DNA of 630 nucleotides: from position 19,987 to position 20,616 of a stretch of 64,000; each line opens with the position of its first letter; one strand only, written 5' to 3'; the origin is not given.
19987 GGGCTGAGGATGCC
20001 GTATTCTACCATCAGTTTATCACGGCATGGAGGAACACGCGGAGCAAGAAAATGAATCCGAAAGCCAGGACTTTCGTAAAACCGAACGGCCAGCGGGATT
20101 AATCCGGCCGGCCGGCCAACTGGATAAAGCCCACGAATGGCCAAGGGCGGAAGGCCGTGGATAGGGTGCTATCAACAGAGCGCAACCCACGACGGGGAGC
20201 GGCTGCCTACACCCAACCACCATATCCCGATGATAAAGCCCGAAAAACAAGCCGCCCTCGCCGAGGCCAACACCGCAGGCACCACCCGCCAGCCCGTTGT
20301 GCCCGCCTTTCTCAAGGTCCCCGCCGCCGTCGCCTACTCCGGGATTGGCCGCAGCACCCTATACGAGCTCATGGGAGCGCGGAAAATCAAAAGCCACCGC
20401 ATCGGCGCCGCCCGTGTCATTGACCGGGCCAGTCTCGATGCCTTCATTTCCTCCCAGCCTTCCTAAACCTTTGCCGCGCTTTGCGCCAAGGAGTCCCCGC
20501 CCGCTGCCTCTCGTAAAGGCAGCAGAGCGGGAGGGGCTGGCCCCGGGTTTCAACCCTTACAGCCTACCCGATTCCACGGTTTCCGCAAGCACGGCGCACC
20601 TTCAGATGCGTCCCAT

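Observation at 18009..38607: Phage-satellite (PICI-like) element at tRNA-Pro carrying a multi-metal resistance cargo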

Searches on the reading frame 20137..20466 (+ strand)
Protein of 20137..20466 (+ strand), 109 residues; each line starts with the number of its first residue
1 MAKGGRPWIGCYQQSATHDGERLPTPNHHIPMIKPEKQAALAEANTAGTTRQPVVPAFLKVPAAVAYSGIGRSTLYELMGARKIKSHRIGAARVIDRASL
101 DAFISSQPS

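Call 7: search_protein_families(library=pfam, proteins=[window:20137-20466:+], max_evalue=0.01)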
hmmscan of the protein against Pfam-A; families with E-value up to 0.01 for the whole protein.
window:20137-20466:+ (109 aa): 1 family
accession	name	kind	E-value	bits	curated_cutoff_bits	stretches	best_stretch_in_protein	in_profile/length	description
PF12728.13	HTH_17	-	2.1e-08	34.7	27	1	58-107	1-50/51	Helix-turn-helix domain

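Call 9: search_protein_families(library=phrogs, proteins=[window:20137-20466:+], max_evalue=0.01)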
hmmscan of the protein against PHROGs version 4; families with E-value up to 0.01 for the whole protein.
window:20137-20466:+ (109 aa): 2 families
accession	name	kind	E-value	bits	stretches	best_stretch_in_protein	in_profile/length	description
phrog_66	-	integration and excision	4.4e-05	24.3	1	40-108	75-144/412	excisionase and transcriptional regulator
phrog_7338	-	unknown function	0.00083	20.6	1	43-107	25-80/87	-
